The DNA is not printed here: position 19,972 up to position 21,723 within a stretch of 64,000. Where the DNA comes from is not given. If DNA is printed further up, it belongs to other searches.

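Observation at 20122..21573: Soluble, catalytically degenerate P-type ATPase homolog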

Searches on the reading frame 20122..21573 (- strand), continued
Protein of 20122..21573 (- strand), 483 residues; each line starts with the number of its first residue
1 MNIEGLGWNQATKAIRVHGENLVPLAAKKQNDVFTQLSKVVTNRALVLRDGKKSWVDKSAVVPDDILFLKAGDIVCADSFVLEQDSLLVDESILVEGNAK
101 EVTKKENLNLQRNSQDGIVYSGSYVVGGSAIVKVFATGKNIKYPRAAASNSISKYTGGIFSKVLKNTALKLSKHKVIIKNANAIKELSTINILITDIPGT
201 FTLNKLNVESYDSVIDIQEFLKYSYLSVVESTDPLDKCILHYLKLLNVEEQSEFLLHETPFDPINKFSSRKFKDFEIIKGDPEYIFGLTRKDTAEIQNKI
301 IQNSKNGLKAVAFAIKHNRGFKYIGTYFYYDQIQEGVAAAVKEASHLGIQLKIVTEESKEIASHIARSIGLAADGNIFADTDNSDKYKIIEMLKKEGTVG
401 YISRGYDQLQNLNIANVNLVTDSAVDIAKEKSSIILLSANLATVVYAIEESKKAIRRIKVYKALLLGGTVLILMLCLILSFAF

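Call 33: fold_search(model_id=the predicted structure, library=pdb)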
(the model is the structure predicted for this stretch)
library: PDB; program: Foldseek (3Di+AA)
matches with E <= 10: 1258; with E <= 0.001: 349
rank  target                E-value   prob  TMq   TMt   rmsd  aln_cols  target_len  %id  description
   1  8uy7_A                1.2e-37  1.00  0.66  0.38   8.6       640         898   20  Magnesium transporter MgtA dimer from E. coli in 5 mM MgCl2 (released 2024-11-27)
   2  8uy8_B                2.1e-37  1.00  0.66  0.39   8.2       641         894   21  Magnesium transporter MgtA dimer from E. coli in 5 mM MgCl2 in C1 (released 2024-11-27)
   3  8uy9                  7.8e-36  1.00  0.54  0.34   9.5       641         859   21  Magnesium transporter MgtA monomer from E. coli in 5 mM MgCl2 (released 2024-11-27)
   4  8uy8_A                1.0e-35  1.00  0.64  0.37   8.6       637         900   21  Magnesium transporter MgtA dimer from E. coli in 5 mM MgCl2 in C1 (released 2024-11-27)
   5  9me9                  6.7e-35  1.00  0.65  0.39   7.4       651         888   18  Cryo-EM structure of the magnesium transporter MgtA in an E1-like conformation with bound Mg2+ ions (released 2025-12-10)
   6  6zhh_A                6.8e-34  1.00  0.41  0.26  14.3       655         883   19  Ca2+-ATPase from Listeria Monocytogenes with G4 insertion. (released 2021-05-19)
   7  6zhh_G                8.0e-34  1.00  0.43  0.26  14.5       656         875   18  Ca2+-ATPase from Listeria Monocytogenes with G4 insertion. (released 2021-05-19)
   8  9kcr_A                1.9e-33  1.00  0.81  0.43  10.2       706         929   16  Cryo-EM structure of human sodium pump E1003K complexed with NDRG3 in (2Na+)E1 state (released 2025-11-12)
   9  9ejn_A                2.0e-33  1.00  0.65  0.38  11.6       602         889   20  Crystal structure of magnesium-transporting ATPase MgtA in an E1-like magnesium-bound state (released 2025-02-26)
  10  9ugc_A                2.6e-33  1.00  0.48  0.31  12.4       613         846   19  Cryo-EM structure of the Pma1 with ordered N-terminal extension in the autoinhibited state (released 2025-06-04)
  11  9ugb_B                3.1e-33  1.00  0.44  0.29  12.6       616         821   20  Cryo-EM structure of the Pma1 with ordered N-terminal extension in the activated state (released 2025-06-04)
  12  8jbk_A                8.6e-33  1.00  0.78  0.40   8.7       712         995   16  Crystal structure of Na+,K+-ATPase in the E1.3Na+ state (released 2023-08-09)
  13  9kcl_A                1.3e-32  1.00  0.78  0.42   8.5       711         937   16  Cryo-EM structure of human sodium pump E1003K complexed with NDRG3 in (2Na+)E1-AMPPCP state (released 2025-11-12)
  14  9kcm_A                1.4e-32  1.00  0.78  0.42   8.3       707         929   16  Cryo-EM structure of human sodium pump E1003K complexed with NDRG3 and TMX2 in (2Na+)E1-AMPPCP state (released 2025-11-12)
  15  8ijl_A                1.5e-32  1.00  0.43  0.25  13.5       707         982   16  Cyo-EM structure of wildtype non-gastric proton pump in the presence of Na+, AlF and ADP (released 2023-10-18)
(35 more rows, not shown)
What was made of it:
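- On P-type ATPase superfamily: Foldseek E 1e-37 and TM-score up to 0.81 (call 33).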

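Call 41: search_protein_families(library=ncbifam, proteins=[P0003, P0069], max_evalue=1e-20)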
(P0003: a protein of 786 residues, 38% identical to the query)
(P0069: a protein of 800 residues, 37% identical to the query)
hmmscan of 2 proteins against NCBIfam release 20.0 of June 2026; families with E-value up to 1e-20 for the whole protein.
P0003 (786 aa): 18 families
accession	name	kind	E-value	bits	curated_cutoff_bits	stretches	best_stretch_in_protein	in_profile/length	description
TIGR01524.1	ATPase-IIIB_Mg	equivalog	5e-136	454.8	610.75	1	5-784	32-864/867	magnesium-translocating P-type ATPase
TIGR01647.1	ATPase-IIIA_H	equivalog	3.4e-135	452.1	615.5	1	6-739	1-749/755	plasma-membrane proton-efflux P-type ATPase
NF011702.0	PRK15122.1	subfamily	9.3e-117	391.2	975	2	435-784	547-903/907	magnesium-translocating P-type ATPase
TIGR01522.1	ATPase-IIA2_Ca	equivalog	3.2e-107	359.4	798.3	2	5-323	22-342/854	calcium-transporting P-type ATPase, PMR1-type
TIGR01116.1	ATPase-IIA1_Ca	equivalog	6.5e-88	295.7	703.4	2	36-319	2-284/799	calcium-translocating P-type ATPase, SERCA-type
TIGR01525.1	ATPase-IB_hvy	subfamily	1.7e-77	261.6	346.25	2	46-484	4-430/560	heavy metal translocating P-type ATPase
TIGR01494.1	ATPase_P-type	subfamily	2.2e-76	257.2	62.3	2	66-319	2-230/478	HAD-IC family P-type ATPase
TIGR01523.1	ATPase-IID_K-Na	equivalog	5.6e-72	242.7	645.05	2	5-218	25-245/997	potassium/sodium efflux P-type ATPase, fungal-type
TIGR01517.1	ATPase-IIB_Ca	equivalog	8.8e-70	235.9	507.05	2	4-318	53-378/882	calcium-translocating P-type ATPase, PMCA-type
TIGR01512.1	ATPase-IB2_Cd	subfamily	6.7e-56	190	313.5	1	46-322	4-256/494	cadmium family heavy metal-translocating P-type ATPase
TIGR01106.1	ATPase-IIC_X-K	subfamily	1.4e-55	188.7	946.1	2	60-320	104-364/997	Na,H/K antiporter P-type ATPase subunit alpha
TIGR01657.1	P-ATPase-V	hypoth_equivalog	1.6e-53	181.6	618.25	1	4-338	137-486/1055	ATP13A2 family polyamine export P-type ATPase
TIGR01511.1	ATPase-IB1_Cu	subfamily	4.4e-50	171.1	397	1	64-326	47-287/542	copper-translocating P-type ATPase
NF008262.1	PRK11033.1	equivalog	4.8e-38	131.1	1005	1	45-481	180-598/731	zinc/cadmium/mercury/lead-transporting ATPase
TIGR01497.1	kdpB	equivalog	8.8e-36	123.2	527.9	1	63-482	70-486/675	potassium-transporting ATPase subunit KdpB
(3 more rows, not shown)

P0069 (800 aa): 18 families
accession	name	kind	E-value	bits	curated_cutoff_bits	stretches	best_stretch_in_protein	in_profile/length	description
TIGR01647.1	ATPase-IIIA_H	equivalog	4.2e-137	458.4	615.5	1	12-748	1-752/755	plasma-membrane proton-efflux P-type ATPase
TIGR01524.1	ATPase-IIIB_Mg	equivalog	8.8e-130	434.1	610.75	1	10-790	31-863/867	magnesium-translocating P-type ATPase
NF011702.0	PRK15122.1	subfamily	2.1e-111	373.4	975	2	446-788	551-900/907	magnesium-translocating P-type ATPase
TIGR01522.1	ATPase-IIA2_Ca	equivalog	1.2e-104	350.8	798.3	2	10-329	21-342/854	calcium-transporting P-type ATPase, PMR1-type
TIGR01116.1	ATPase-IIA1_Ca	equivalog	1.1e-90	304.9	703.4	2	42-327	2-286/799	calcium-translocating P-type ATPase, SERCA-type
TIGR01517.1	ATPase-IIB_Ca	equivalog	3.3e-76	257.2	507.05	2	8-326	51-380/882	calcium-translocating P-type ATPase, PMCA-type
TIGR01494.1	ATPase_P-type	subfamily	1.5e-70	238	62.3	2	72-488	2-365/478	HAD-IC family P-type ATPase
TIGR01523.1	ATPase-IID_K-Na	equivalog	2.9e-70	237.1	645.05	2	11-210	25-230/997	potassium/sodium efflux P-type ATPase, fungal-type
TIGR01525.1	ATPase-IB_hvy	subfamily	1.6e-66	225.4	346.25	1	52-476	4-414/560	heavy metal translocating P-type ATPase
TIGR01106.1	ATPase-IIC_X-K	subfamily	6.4e-61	206.4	946.1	2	12-325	36-363/997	Na,H/K antiporter P-type ATPase subunit alpha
TIGR01512.1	ATPase-IB2_Cd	subfamily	1.7e-48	165.5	313.5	1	52-358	4-283/494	cadmium family heavy metal-translocating P-type ATPase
TIGR01657.1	P-ATPase-V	hypoth_equivalog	4.8e-47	160.1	618.25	1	8-332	134-474/1055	ATP13A2 family polyamine export P-type ATPase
TIGR01511.1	ATPase-IB1_Cu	subfamily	9e-44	150.2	397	1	51-359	32-313/542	copper-translocating P-type ATPase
NF008262.1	PRK11033.1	equivalog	3.5e-35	121.7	1005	1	52-475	181-585/731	zinc/cadmium/mercury/lead-transporting ATPase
TIGR01497.1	kdpB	equivalog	4.7e-28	97.7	527.9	1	84-475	85-472/675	potassium-transporting ATPase subunit KdpB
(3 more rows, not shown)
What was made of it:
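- Tried and rejected: NCBIfam places the parent between P3A and P3B (call 41).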

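Call 42: search_solved_structures(query=P0003, max_evalue=1e-30)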
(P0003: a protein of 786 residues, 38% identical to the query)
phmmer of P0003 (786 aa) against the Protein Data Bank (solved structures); distinct sequences matched with E-value up to 1e-30: 70 (the best 60 are shown).
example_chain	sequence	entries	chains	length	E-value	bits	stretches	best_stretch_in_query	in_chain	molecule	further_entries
8uy7_A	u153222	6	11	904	9.8e-109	368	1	5-777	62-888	Magnesium-transporting ATPase, P-type 1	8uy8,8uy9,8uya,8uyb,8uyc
9zlk_A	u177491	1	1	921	3.3e-87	296.8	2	421-760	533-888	Magnesium-transporting ATPase, P-type 1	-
9byb_A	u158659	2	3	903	9.8e-87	295.3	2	422-756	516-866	Magnesium-transporting ATPase, P-type 1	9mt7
9ejn_A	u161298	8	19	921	1.2e-86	295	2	422-756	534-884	Magnesium-transporting ATPase, P-type 1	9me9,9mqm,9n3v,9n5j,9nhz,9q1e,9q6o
5ksd_A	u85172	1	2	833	1.1e-82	281.9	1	5-684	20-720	ATPase 2, plasma membrane-type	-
9euq_A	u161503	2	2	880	5.7e-81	276.2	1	5-324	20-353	Calcium-transporting ATPase lmo0841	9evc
6zhf_A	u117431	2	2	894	6.5e-81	276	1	5-324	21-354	Calcium-transporting ATPase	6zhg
6zhh_A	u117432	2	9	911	2e-79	271.1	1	5-324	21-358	Calcium-transporting ATPase | Calcium-transporting ATPase lmo0841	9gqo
8iww_A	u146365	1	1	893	5.6e-79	269.6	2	6-320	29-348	Calcium-transporting ATPase type 2C member 1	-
8iwp_A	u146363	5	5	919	6.3e-79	269.5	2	6-320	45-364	Calcium-transporting ATPase type 2C member 1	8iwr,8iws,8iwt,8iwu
7yag_A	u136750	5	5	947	7.1e-79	269.3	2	6-320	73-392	Calcium-transporting ATPase type 2C member 1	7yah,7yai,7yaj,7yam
7vh5_A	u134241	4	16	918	7.2e-77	262.7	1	6-744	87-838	Plasma membrane ATPase 1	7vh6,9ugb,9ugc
1mhs_A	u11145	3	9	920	2.3e-75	257.7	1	6-762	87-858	Plasma Membrane ATPase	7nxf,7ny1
8owa_A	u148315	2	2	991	2.2e-60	208.2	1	2-329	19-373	Sarcoplasmic/endoplasmic reticulum calcium ATPase 1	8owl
4bew_A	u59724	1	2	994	2.2e-60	208.2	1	2-329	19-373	SARCOPLASMIC/ENDOPLASMIC RETICULUM CALCIUM ATPASE 1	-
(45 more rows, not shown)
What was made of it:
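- Closest known: P3-type P-type ATPases. Same: The full-length ortholog P0003 scores 455 bits against TIGR01524 (MgtA) and 452 bits against TIGR01647 (H+-ATPase), and its best PDB hit is MgtA 8uy7 at 1e-108 (calls 41, 42).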

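Call 45: find_encoding_contigs(protein=P0006, flank=5000, max_places=1)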
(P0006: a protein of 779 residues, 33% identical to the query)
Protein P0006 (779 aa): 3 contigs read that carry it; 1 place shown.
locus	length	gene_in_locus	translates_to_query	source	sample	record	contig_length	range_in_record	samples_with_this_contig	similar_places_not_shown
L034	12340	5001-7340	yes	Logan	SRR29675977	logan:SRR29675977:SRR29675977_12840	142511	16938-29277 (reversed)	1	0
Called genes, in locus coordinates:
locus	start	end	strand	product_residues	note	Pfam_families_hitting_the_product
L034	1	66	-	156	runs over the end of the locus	PF00578:AhpC-TSA, PF08534:Redoxin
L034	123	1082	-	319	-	PF00561:Abhydrolase_1, PF12146:Hydrolase_4, PF12697:Abhydrolase_6, PF00756:Esterase (faint), PF03096:Ndr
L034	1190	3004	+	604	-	PF00005:ABC_tran, PF02463:SMC_N (weak), PF13304:AAA_21 (weak)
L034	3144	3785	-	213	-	PF00719:Pyrophosphatase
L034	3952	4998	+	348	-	PF00188:CAP (weak)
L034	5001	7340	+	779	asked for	PF00690:Cation_ATPase_N, PF00122:E1-E2_ATPase, PF00702:Hydrolase, PF00689:Cation_ATPase_C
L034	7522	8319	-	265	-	PF02673:BacA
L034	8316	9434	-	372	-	PF13354:Beta-lactamase2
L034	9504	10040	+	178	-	PF04832:SOUL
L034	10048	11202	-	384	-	PF13604:AAA_30, PF13245:AAA_19, PF01443:Viral_helicase1 (faint), PF18335:SH3_13 (weak), PF13538:UvrD_C_2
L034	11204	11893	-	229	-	PF25575:TPR_BSK1_C (weak), PF13371:TPR_9 (faint), PF13174:TPR_6 (faint), PF13432:TPR_16 (faint), PF13181:TPR_8 (faint), PF13424:TPR_12 (weak), PF00515:TPR_1 (weak), PF07719:TPR_2 (weak), +1 more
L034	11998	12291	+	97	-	-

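Call 46: find_encoding_contigs(protein=P0008, flank=5000, max_places=1)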
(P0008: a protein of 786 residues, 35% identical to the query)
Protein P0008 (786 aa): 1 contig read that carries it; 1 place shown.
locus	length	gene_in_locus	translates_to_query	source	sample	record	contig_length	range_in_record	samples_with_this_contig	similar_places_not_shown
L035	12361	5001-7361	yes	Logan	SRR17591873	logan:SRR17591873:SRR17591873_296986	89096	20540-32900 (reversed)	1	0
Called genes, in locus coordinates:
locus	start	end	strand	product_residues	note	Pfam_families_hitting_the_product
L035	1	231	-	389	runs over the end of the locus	PF17785:PUA_3, PF05175:MTS (faint), PF10672:Methyltrans_SAM, PF02475:TRM5-TYW2_MTfase (weak), PF03602:Cons_hypoth95, PF13847:Methyltransf_31 (weak)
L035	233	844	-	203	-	PF00578:AhpC-TSA, PF08534:Redoxin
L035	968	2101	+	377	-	-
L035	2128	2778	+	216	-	PF00005:ABC_tran, PF02463:SMC_N (weak), PF13304:AAA_21 (weak)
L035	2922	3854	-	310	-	PF01368:DHH, PF02833:DHHA2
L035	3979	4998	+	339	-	-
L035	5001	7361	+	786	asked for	PF00690:Cation_ATPase_N, PF00122:E1-E2_ATPase, PF00702:Hydrolase (weak), PF00689:Cation_ATPase_C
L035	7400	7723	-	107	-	-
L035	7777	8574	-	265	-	PF02673:BacA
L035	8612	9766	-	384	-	PF05970:PIF1 (faint), PF13086:AAA_11 (faint), PF13604:AAA_30, PF24883:NPHP3_N (weak), PF13245:AAA_19, PF09848:SLFN-g3_helicase (weak), PF18335:SH3_13 (weak), PF13538:UvrD_C_2, +1 more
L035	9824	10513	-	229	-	PF00515:TPR_1 (faint), PF07719:TPR_2 (faint), PF13174:TPR_6 (faint), PF13181:TPR_8 (faint), PF13428:TPR_14 (faint), PF13432:TPR_16 (faint), PF14559:TPR_19 (faint), PF13424:TPR_12 (weak)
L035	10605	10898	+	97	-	-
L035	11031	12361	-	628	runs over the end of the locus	PF00664:ABC_membrane (weak), PF02463:SMC_N (weak), PF00005:ABC_tran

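Call 47: find_encoding_contigs(protein=P0009, flank=5000, max_places=1)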
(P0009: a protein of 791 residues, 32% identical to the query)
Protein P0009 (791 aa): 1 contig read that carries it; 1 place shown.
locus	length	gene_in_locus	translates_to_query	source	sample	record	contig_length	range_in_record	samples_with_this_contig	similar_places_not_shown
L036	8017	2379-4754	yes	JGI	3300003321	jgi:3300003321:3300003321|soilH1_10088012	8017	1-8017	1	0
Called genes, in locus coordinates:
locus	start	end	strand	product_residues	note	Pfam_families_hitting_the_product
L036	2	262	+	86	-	?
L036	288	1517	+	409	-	PF14885:GHL15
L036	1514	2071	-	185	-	-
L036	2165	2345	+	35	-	-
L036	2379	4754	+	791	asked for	PF00690:Cation_ATPase_N, PF00122:E1-E2_ATPase, PF00702:Hydrolase, PF00689:Cation_ATPase_C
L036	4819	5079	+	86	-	-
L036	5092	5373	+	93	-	-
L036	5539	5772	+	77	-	-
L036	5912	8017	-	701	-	?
